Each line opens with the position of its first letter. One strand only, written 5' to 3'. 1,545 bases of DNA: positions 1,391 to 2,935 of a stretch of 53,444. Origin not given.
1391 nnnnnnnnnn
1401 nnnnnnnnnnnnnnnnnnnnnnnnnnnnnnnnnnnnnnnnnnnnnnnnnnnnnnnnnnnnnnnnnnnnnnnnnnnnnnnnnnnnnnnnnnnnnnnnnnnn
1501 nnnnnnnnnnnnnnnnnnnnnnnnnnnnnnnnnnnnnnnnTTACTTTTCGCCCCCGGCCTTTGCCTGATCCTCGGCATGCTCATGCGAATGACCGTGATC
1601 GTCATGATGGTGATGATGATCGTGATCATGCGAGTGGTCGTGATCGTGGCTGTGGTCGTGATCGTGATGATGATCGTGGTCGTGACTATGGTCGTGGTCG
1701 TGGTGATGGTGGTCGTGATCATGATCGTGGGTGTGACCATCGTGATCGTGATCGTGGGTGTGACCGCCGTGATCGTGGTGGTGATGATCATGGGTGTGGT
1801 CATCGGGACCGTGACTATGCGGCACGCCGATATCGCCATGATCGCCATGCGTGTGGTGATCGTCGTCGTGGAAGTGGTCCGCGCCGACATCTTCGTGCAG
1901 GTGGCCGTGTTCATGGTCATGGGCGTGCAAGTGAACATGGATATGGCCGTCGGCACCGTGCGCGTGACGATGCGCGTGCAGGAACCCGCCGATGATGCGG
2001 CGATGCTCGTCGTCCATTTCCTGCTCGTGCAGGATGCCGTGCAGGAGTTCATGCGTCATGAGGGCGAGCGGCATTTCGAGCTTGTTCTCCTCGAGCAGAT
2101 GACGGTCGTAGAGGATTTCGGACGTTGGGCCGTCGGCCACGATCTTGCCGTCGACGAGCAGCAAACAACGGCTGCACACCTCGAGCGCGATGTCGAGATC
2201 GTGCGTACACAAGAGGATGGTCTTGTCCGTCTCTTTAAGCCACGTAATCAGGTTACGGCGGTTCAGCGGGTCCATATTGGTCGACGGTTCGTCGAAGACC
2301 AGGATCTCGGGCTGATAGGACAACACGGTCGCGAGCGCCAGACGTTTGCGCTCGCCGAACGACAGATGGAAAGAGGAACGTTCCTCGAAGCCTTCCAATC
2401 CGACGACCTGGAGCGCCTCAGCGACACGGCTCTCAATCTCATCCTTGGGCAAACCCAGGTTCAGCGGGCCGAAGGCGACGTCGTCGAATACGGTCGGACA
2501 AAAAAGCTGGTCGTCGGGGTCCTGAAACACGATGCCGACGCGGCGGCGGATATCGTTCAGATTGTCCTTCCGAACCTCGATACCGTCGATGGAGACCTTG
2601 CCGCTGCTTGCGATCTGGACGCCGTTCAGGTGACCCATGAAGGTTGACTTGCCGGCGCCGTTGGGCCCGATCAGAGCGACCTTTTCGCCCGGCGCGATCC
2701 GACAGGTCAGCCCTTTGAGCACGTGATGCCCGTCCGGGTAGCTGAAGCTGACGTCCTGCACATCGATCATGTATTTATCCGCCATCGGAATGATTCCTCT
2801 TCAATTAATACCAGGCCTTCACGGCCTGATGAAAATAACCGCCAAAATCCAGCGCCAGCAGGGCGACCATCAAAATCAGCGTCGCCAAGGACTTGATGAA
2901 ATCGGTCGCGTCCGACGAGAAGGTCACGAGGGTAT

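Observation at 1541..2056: ECF ATPase fused to a ~170-aa tail with roughly 65 histidines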

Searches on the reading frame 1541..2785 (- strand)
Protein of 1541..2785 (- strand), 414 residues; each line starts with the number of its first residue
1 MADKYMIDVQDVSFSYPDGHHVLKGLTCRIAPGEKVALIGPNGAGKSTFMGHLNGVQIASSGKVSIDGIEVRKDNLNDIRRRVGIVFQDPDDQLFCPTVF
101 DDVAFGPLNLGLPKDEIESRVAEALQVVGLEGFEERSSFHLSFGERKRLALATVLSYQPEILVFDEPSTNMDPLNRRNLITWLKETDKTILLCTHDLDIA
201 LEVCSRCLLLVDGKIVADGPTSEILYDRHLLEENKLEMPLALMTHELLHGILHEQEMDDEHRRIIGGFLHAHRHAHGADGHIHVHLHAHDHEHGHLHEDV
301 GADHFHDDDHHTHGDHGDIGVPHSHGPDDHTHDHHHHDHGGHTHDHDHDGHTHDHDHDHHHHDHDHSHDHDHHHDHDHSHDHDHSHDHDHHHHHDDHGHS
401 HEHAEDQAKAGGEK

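Call 4: search_protein_families(library=pfam, proteins=[window:1541-2785:-], max_evalue=0.01)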
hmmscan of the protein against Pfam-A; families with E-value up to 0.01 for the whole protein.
window:1541-2785:- (414 aa): 4 families
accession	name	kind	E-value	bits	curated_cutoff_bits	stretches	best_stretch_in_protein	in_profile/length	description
PF00005.33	ABC_tran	-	1.8e-28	100.3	25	1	23-168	1-136/137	ABC transporter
PF13304.12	AAA_21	-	1.8e-11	45.1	27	2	136-197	233-300/304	AAA domain, putative AbiEii toxin, Type IV TA system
PF02463.25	SMC_N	-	1.1e-05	25.5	40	0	61-189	108-189/220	RecF/RecN/SMC N terminal domain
PF13555.12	AAA_29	-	0.0022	18.2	27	1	25-50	14-39/61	P-loop containing region of AAA domain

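Call 7: search_protein_families(library=ncbifam, proteins=[window:1541-2785:-], max_evalue=0.01)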
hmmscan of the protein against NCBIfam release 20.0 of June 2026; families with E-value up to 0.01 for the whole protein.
window:1541-2785:- (414 aa): 188 families (the best 25 are shown)
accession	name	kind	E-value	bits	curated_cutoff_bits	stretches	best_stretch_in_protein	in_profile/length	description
TIGR04521.1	ECF_ATPase_2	equivalog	2.2e-67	227.1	330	1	7-246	1-254/279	energy-coupling factor transporter ATPase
NF010171.0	PRK13652.1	equivalog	6.1e-66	222.3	476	1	5-240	2-241/277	cobalt transporter ATP-binding subunit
TIGR04520.1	ECF_ATPase_1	equivalog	1.9e-65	221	315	1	7-249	1-248/269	energy-coupling factor transporter ATPase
NF010157.0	PRK13636.1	equivalog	4e-63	213.2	463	1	4-240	3-245/285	cobalt transporter ATP-binding subunit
TIGR01166.1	cbiO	subfamily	1.5e-60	204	211.8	1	16-200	1-190/190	cobalt ABC transporter, ATP-binding protein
NF010170.0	PRK13651.1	equivalog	1.8e-56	191.4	432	2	74-246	98-274/308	cobalt transporter ATP-binding subunit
NF010156.0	PRK13635.1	equivalog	9.8e-56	188.9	392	1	4-249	3-252/279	energy-coupling factor ABC transporter ATP-binding protein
NF010158.0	PRK13637.1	equivalog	7.2e-55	186.1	390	1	8-240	4-248/287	energy-coupling factor transporter ATPase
NF010155.0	PRK13634.1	equivalog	8.8e-51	172.9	413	1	9-248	5-257/290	energy-coupling factor ABC transporter ATP-binding protein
NF010153.0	PRK13631.1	equivalog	7.5e-45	153.3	463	1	37-242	56-281/320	cobalt transporter ATP-binding subunit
TIGR03375.1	type_I_sec_LssB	subfamily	4e-42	144.4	693.1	1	7-226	466-690/696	type I secretion system permease/ATPase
NF010167.0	PRK13648.1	subfamily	7.8e-42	143.5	241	1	4-248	5-253/269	energy-coupling factor transporter ATPase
TIGR02673.1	FtsE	equivalog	2.8e-39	135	264.85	1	6-213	1-213/214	cell division ATP-binding protein FtsE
NF010159.0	PRK13638.1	equivalog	8.4e-38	130.3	489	1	6-252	1-251/271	energy-coupling factor ABC transporter ATP-binding protein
TIGR00968.1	3a0106s01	subfamily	5.1e-37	127.6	342.75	1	7-224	1-218/237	sulfate ABC transporter ATP-binding protein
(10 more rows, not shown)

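Call 8: find_homologous_proteins(query=window:1541-2785:-)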
Query window:1541-2785:- (414 aa): 3386 proteins with E <= 0.001 among 8000 candidates; the best 120 are listed.
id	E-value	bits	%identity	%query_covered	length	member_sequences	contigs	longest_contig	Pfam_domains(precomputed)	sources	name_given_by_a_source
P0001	5.4e-203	693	90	79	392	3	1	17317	PF00005.34,PF02463.26,PF13304.13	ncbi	-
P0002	3.8e-198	677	90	79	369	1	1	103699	PF00005.34,PF02463.26,PF13304.13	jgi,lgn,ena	-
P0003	2.5e-190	651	84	78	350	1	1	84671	PF00005.34,PF02463.26,PF13304.13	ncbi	-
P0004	1.1e-180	619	82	72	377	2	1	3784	PF00005.34,PF02463.26,PF13304.13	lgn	-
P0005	1.2e-178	613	80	79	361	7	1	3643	PF00005.34,PF13304.13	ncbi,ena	-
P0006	5.9e-178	610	81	67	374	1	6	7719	PF00005.34,PF02463.26,PF13304.13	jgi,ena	-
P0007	8.4e-178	610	78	79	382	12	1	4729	PF00005.34,PF02463.26,PF13304.13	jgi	-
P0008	8.6e-178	610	77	77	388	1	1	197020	PF00005.34,PF13304.13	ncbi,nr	ncbi:MAG: ABC transporter ATP-binding protein [Gammaproteobacteria bacterium]|nr:ABC transporter ATP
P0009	2.4e-177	608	79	79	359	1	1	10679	PF00005.34,PF13304.13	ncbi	-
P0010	2.3e-176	605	79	78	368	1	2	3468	PF00005.34,PF02463.26,PF13304.13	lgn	-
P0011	9.2e-176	603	79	81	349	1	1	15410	PF00005.34,PF02463.26,PF13304.13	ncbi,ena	-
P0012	9.3e-176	603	81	79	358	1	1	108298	PF00005.34,PF02463.26,PF13304.13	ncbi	-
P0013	1.1e-174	599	84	68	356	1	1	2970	PF00005.34,PF02463.26,PF13304.13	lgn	-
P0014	6.3e-174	597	69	87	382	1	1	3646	PF00005.34,PF02463.26,PF13304.13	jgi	jgi:cobalt/nickel transport system ATP-binding protein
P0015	1.6e-173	596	80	79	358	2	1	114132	PF00005.34,PF02463.26,PF13304.13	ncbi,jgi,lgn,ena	-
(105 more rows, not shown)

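Call 9: find_related_loci(query=window:1541-2785:-, collection=genome_contigs, flank=6000)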
Query window:1541-2785:- (414 aa) in genome_contigs; peptide patterns used: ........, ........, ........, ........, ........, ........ (x = any residue, [..] = any of these).
600 stretches matched a pattern (row limit reached: there are more); 338 encode a relative of the query (tblastn E <= 1e-3); the best 80 are kept; 80 distinct loci.
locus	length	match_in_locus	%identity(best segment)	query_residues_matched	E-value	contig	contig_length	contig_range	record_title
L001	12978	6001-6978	80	1-325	3e-174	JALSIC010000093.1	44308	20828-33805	MAG: Gammaproteobacteria bacterium isolate 354-166_metabat2_scaf2bin.012 354-166_scaffold_692_c1, whole genome shotgun s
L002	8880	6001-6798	79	1-266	2e-146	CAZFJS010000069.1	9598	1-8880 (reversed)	MAG TPA_asm: uncultured Gammaproteobacteria bacterium isolate binchicken_co253_215 genome assembly, contig: NODE_5460_le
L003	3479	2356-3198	74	7-286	6e-142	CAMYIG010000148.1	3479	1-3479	MAG: uncultured Gammaproteobacteria bacterium isolate FO_M_Gamma_032.1 genome assembly, contig: scaffold_27094, whole ge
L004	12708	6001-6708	54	6-242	3e-87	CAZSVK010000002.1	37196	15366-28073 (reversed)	MAG TPA_asm: uncultured bacterium isolate binchicken_co232_243 genome assembly, contig: NODE_1820_length_37196_cov_5.822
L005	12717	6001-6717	56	1-239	2e-84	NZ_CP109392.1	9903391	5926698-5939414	Streptomyces sp. NBC_01537 strain NBC 01537 chromosome, complete genome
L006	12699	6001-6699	55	7-239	6e-84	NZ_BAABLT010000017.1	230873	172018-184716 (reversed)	Saccharopolyspora rosea strain JCM 19121 sequence17, whole genome shotgun sequence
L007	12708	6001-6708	55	7-242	5e-84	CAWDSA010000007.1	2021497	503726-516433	MAG: uncultured Actinomycetota bacterium isolate MFD04935.bin.1.141 genome assembly, contig: contig_9204, whole genome s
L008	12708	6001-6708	54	7-242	8e-84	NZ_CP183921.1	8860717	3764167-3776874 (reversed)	Streptomyces sp. cg28 chromosome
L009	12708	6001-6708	54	7-242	4e-83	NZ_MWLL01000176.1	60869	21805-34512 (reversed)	Kineosporia sp. R_H_3 ECOMGDLI_176, whole genome shotgun sequence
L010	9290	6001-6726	53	1-242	1e-82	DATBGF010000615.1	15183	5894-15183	MAG TPA_asm: Acidimicrobiales bacterium isolate SMAG_U3830 k141_5092977, whole genome shotgun sequence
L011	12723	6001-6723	54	2-242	1e-82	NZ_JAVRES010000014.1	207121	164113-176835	Streptomyces doudnae strain DSM 41981 NODE_14_length_207121_cov_58.944177, whole genome shotgun sequence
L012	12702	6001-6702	54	7-240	1e-82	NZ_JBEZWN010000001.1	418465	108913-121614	Streptomyces sp. NPDC029044 NPDC029044_294_B8.ctg-0001, whole genome shotgun sequence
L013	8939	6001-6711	54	6-242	1e-82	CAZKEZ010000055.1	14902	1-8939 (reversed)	MAG TPA_asm: uncultured Nocardioides sp. isolate binchicken_co179_383 genome assembly, contig: NODE_7903_length_14902_co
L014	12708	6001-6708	54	7-242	9e-83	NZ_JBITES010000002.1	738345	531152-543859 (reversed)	Streptomyces sp. NPDC051243 NPDC051243_55_B7.ctg-0002, whole genome shotgun sequence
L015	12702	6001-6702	56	6-239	3e-82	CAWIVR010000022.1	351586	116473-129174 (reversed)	MAG: uncultured Actinomycetota bacterium isolate MFD02840.bin.1.155 genome assembly, contig: contig_3973, whole genome s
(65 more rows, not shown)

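Call 21: search_solved_structures(query=A1, max_evalue=1e-20, show_alignments=2)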
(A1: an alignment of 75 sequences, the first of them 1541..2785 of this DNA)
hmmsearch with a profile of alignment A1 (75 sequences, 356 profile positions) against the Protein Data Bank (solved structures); distinct sequences matched with E-value up to 1e-20: 416 (the best 60 are shown).
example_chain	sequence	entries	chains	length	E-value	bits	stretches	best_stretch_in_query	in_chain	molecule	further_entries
3gfo_A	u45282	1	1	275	3.7e-68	233.3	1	4-262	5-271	Cobalt import ATP-binding protein cbiO 1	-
5x3x_A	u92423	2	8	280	1.6e-61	211.5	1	7-242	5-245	Cobalt ABC transporter ATP-binding protein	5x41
5x40_A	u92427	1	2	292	7.6e-61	209.2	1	7-242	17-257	Cobalt ABC transporter ATP-binding protein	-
4mki_B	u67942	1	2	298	1.4e-58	201.7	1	4-250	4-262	Energy-coupling factor transporter ATP-binding protein EcfA2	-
8j5q_D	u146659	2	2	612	1.4e-55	191.9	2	8-230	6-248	Uncharacterized ABC transporter ATP-binding protein Rv1281c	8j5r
8j5s_D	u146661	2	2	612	2.2e-54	187.9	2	8-230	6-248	Uncharacterized ABC transporter ATP-binding protein Rv1281c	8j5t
7niu_A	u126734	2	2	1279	5.8e-53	183.3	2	7-228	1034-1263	Isoform 2 of Phosphatidylcholine translocator ABCB4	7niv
8sa0_A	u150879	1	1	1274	5e-52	180.2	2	7-228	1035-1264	ATP-dependent translocase ABCB1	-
8gmg_A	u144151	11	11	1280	5e-52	180.2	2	7-228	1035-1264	ATP-dependent translocase ABCB1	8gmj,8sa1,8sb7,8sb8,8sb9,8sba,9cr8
6qex_A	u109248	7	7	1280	5e-52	180.2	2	7-228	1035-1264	Multidrug resistance protein 1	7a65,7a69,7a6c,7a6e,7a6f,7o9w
8y6h_A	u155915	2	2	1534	6.9e-52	179.7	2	7-228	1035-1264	ATP-dependent translocase ABCB1,mNeonGreen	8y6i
4huq_B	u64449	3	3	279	8.3e-52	179.5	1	4-241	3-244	Energy-coupling factor transporter ATP-binding protein EcfA 2 | Energy-coupling factor transporter ATP-binding protein EcfA1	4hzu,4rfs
9kym_A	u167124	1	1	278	1.1e-51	179.1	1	4-241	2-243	Energy-coupling factor transporter ATP-binding protein EcfA1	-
6fn1_A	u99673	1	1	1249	1.4e-51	178.8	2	7-228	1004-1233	Human-mouse chimeric ABCB1 (ABCBHM)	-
6fn4_A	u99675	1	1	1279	1.5e-51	178.7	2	7-228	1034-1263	Apo form of Human-mouse chimeric ABCB1 (ABCB1HM) in complex with Antigen binding fragment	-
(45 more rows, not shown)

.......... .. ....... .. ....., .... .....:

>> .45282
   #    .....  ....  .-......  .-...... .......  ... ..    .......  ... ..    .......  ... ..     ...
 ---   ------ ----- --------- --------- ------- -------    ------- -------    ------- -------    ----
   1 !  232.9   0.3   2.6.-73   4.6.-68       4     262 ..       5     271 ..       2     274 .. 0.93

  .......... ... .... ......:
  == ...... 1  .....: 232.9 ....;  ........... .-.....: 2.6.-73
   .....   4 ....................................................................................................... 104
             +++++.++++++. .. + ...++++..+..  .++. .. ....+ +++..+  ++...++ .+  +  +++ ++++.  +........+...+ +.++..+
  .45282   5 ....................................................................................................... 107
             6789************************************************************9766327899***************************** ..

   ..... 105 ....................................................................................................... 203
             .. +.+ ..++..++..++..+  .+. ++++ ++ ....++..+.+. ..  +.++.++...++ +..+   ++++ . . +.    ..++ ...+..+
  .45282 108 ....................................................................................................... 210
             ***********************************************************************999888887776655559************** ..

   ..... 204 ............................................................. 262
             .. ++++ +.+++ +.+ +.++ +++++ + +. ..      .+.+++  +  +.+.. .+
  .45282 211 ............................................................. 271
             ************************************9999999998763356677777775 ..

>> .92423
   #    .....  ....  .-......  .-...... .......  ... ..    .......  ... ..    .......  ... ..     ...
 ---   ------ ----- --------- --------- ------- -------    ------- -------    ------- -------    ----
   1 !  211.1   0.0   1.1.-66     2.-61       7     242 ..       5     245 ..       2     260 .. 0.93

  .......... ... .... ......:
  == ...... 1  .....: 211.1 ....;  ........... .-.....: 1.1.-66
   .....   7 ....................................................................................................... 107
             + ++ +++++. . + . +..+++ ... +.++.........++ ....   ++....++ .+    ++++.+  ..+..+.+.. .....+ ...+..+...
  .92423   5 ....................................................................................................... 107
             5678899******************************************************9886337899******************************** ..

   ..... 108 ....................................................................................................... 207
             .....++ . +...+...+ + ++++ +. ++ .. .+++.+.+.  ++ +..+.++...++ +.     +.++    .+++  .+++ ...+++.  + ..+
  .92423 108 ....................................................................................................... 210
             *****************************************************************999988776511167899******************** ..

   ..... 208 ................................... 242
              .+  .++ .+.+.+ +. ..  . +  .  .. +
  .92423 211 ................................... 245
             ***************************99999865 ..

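Call 30: find_homologous_proteins(query=window:1541-2785:-, region=236-310)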
Query window:1541-2785:-, residues 236-310 (75 aa): 76 proteins with E <= 0.001 among 81 candidates.
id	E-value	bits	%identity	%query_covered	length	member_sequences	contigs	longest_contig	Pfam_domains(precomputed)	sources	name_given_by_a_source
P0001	3.3e-32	128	92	99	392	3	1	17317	PF00005.34,PF02463.26,PF13304.13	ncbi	-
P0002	1.5e-31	126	91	88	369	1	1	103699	PF00005.34,PF02463.26,PF13304.13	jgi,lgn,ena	-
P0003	2.6e-29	119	82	99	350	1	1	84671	PF00005.34,PF02463.26,PF13304.13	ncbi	-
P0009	1.2e-26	110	82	100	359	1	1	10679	PF00005.34,PF13304.13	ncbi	-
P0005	1.6e-26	110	81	99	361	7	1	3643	PF00005.34,PF13304.13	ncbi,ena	-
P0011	2.4e-26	109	80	100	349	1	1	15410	PF00005.34,PF02463.26,PF13304.13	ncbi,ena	-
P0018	3.7e-26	109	82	96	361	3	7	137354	PF00005.34,PF13555.13,PF02463.26,PF13304.13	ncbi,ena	-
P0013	2.3e-25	106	88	65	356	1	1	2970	PF00005.34,PF02463.26,PF13304.13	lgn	-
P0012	6.0e-25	105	82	96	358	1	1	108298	PF00005.34,PF02463.26,PF13304.13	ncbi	-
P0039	1.3e-24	104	81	97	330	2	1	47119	PF00005.34,PF02463.26,PF13304.13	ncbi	-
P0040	1.3e-24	104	81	97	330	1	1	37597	PF00005.34,PF02463.26,PF13304.13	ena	-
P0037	1.6e-24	103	87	60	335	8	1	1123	PF00005.34,PF02463.26,PF13304.13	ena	-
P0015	1.6e-24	103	82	95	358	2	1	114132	PF00005.34,PF02463.26,PF13304.13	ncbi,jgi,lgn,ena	-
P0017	1.8e-24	103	83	87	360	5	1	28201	PF00005.34,PF02463.26,PF13304.13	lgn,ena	-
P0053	4.1e-24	102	78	97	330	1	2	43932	PF00005.34,PF02463.26,PF13304.13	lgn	-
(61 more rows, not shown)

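Call 31: predict_structure(alignment_id=A1)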
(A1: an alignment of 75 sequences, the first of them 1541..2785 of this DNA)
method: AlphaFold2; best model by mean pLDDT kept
length: 414 residues; sequences in the alignment: 75
mean_pLDDT: 72.9   pTM: 0.64
mean pLDDT of the five models: 72.9, 72.2, 71.6, 71.0, 70.7
residues with pLDDT >= 90: 172; 70-90: 86; 50-70: 29; < 50: 127
segments of 3 or more residues with pLDDT < 50: 273-278, 280-292, 294-300, 307-320, 322-347, 349-352, 356-377, 379-381, 385-411
pLDDT, mean of each block of 10 residues (from residue 1): 89 96 98 98 94 93 97 94 83 80 84 93 92 93 88 91 84 84 95 93 96 98 94 89 74 80 71 45 34 43 47 42 43 34 41 44 41 43 42 38 40 48
secondary structure, 60 per line:
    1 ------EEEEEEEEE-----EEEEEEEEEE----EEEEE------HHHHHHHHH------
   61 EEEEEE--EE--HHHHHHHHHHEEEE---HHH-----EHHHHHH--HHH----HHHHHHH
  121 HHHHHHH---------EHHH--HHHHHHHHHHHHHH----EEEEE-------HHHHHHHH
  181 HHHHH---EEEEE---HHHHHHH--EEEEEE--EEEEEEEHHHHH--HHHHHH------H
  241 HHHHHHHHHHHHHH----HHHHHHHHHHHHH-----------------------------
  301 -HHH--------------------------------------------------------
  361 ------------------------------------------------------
elements in order: E7-15 E21-30 E35-39 H46-54 E61-66 H73-82 E83-86 H99-104 H114-127 H143-156 E161-165 H173-185 E189-193 H197-203 E206-211 E214-220 H221-225 H228-233 H240-254 H259-271

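Call 54: fold_search(model_id=the predicted structure, library=pdb)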
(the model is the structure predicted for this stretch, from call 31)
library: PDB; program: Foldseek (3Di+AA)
matches with E <= 10: 1498; with E <= 0.001: 1246
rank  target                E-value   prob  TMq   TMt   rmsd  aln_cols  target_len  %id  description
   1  5x40_A                5.7e-27  1.00  0.57  0.83   4.8       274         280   34  Structure of a CbiO dimer bound with AMPPCP (released 2017-04-05)
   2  5x3x_A                5.0e-26  1.00  0.55  0.79   5.7       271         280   35  2.8A resolution structure of a cobalt energy-coupling factor transporter-CbiMQO (released 2017-04-05)
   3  5x3x_a                1.6e-25  1.00  0.55  0.79   5.3       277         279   36  2.8A resolution structure of a cobalt energy-coupling factor transporter-CbiMQO (released 2017-04-05)
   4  3gfo                  3.3e-25  1.00  0.50  0.80   5.0       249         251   36  Structure of cbiO1 from clostridium perfringens: Part of the ABC transporter complex cbiONQ. (released 2009-03-24)
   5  6zg3_F                7.9e-25  1.00  0.56  0.80   4.9       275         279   31  the structure of ECF PanT transporter in a complex with a nanobody (released 2021-03-03)
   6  5x41_C                1.1e-24  1.00  0.55  0.82   3.0       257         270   36  3.5A resolution structure of a cobalt energy-coupling factor transporter using LCP method-CbiMQO (released 2017-04-19)
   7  4mki_A                3.4e-24  1.00  0.54  0.77   4.7       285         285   33  Cobalt transporter ATP-binding subunit (released 2013-10-30)
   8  4mki_B                3.9e-24  1.00  0.54  0.77   2.7       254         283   36  Cobalt transporter ATP-binding subunit (released 2013-10-30)
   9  8bmp_A                9.3e-24  1.00  0.55  0.80   4.7       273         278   30  Cryo-EM structure of the folate-specific ECF transporter complex in MSP2N2 lipid nanodiscs bound to ATP and ADP (released 2023-08-02)
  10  5x41_B                9.9e-24  1.00  0.54  0.84   2.2       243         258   39  3.5A resolution structure of a cobalt energy-coupling factor transporter using LCP method-CbiMQO (released 2017-04-19)
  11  5x41_D                1.1e-23  1.00  0.55  0.84   3.9       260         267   35  3.5A resolution structure of a cobalt energy-coupling factor transporter using LCP method-CbiMQO (released 2017-04-19)
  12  8bms_B                1.1e-23  1.00  0.57  0.83   4.5       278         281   31  Cryo-EM structure of the mutant solitary ECF module 2EQ in MSP2N2 lipid nanodiscs in the ATPase closed and ATP-bound c (released 2023-08-02)
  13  4u02_A                1.6e-23  1.00  0.51  0.85   2.7       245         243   31  Crystal structure of apo-TTHA1159 (released 2015-05-13)
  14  8bms_A                2.3e-23  1.00  0.57  0.84   4.6       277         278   29  Cryo-EM structure of the mutant solitary ECF module 2EQ in MSP2N2 lipid nanodiscs in the ATPase closed and ATP-bound c (released 2023-08-02)
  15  4u00                  2.7e-23  1.00  0.51  0.85   2.6       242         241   31  Crystal structure of TTHA1159 in complex with ADP (released 2015-05-13)
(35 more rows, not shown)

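Call 58: find_encoding_contigs(protein=window:1541-2785:-, flank=3000, max_places=6)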
Protein window:1541-2785:- (414 aa): 1 contig read that carries it; 1 place shown.
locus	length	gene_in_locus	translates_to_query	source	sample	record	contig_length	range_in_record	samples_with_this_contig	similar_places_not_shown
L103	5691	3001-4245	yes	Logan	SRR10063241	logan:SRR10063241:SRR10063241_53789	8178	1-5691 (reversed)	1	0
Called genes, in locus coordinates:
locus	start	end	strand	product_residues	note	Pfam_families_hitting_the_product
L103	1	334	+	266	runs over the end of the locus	PF10670:DUF4198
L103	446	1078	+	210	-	PF27549:HI_1622_C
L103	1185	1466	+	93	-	-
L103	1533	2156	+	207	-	PF01891:CbiM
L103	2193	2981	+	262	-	PF02361:CbiQ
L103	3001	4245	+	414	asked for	-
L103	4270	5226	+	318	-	PF00389:2-Hacid_dh, PF02826:2-Hacid_dh_C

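Call 66: find_related_loci(query=A1, collection=genome_contigs, flank=3000)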
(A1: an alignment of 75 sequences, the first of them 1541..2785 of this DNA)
Query A1 (414 aa) in genome_contigs; peptide patterns used: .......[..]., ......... (x = any residue, [..] = any of these).
600 stretches matched a pattern (row limit reached: there are more); 592 encode a relative of the query (tblastn E <= 1e-3); the best 80 are kept; 80 distinct loci.
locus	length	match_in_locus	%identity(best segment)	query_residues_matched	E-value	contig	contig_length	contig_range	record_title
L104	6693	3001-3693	55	9-239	8e-80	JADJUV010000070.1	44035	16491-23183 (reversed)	MAG: Candidatus Trichofilum aggregatum isolate Hirt_MAXAC.142 tig00040642-10-438920, whole genome shotgun sequence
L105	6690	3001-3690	55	9-239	6e-77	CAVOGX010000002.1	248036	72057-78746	MAG: uncultured Chloroflexia bacterium isolate MFD09964.bin.2.14 genome assembly, contig: contig_14537, whole genome sho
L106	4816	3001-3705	52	7-242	9e-76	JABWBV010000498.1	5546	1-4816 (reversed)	MAG: Anaerolineales bacterium isolate MAG_39 scaffold_18469, whole genome shotgun sequence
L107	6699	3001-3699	53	6-239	4e-74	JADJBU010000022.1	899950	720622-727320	MAG: Candidatus Villigracilis adiacens isolate Aved_BAT3C.518 tig00374057-10-8991090, whole genome shotgun sequence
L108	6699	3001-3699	52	7-239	2e-71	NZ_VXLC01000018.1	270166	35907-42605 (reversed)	Nocardia colli strain CICC 11023 contig18, whole genome shotgun sequence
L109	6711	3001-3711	48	6-242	3e-70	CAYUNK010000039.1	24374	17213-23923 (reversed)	MAG TPA_asm: uncultured Nitrospiraceae bacterium isolate SRP257756_co1_123 genome assembly, contig: NODE_1523_length_243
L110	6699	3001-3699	50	7-239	2e-68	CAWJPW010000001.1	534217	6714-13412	MAG: uncultured Acidobacteriota bacterium isolate MFD02923.bin.1.132 genome assembly, contig: contig_11297, whole genome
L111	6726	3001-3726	43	1-242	3e-59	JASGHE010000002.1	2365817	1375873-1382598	MAG: Gemmatales bacterium isolate 5N134 JMF-2111-06-0005.ont.bin.134_1, whole genome shotgun sequence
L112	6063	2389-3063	48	7-238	6e-59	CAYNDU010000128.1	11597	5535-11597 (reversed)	MAG TPA_asm: uncultured Pirellulaceae bacterium isolate binchicken_co275_71 genome assembly, contig: NODE_8555_length_11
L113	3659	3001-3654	44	4-219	3e-55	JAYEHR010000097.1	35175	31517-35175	MAG: Methanobacteriota archaeon isolate MAG213 MAG213_97, whole genome shotgun sequence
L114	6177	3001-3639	38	6-217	2e-43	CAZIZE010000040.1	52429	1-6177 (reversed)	MAG TPA_asm: uncultured bacterium isolate binchicken_co219_16 genome assembly, contig: k141_1335959, whole genome shotgu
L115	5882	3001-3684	39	6-225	7e-40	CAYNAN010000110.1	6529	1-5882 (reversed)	MAG TPA_asm: uncultured Synergistaceae bacterium isolate SRP335695_co1_73 genome assembly, contig: NODE_5608_length_6529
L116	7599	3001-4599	32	7-254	3e-33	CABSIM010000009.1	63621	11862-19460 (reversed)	MAG TPA_asm: uncultured Clostridiaceae bacterium isolate MGYG-HGUT-02628 genome assembly, contig: GUT_GENOME155726_9, wh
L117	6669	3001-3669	34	3-225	5e-27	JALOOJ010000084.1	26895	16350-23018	MAG: Anaerolineae bacterium isolate Prado100 scaffold_4344, whole genome shotgun sequence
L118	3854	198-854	35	19-232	7e-26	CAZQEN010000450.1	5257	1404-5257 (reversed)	MAG TPA_asm: uncultured Planctomycetales bacterium isolate SRP329715_co1_375 genome assembly, contig: NODE_24684_length_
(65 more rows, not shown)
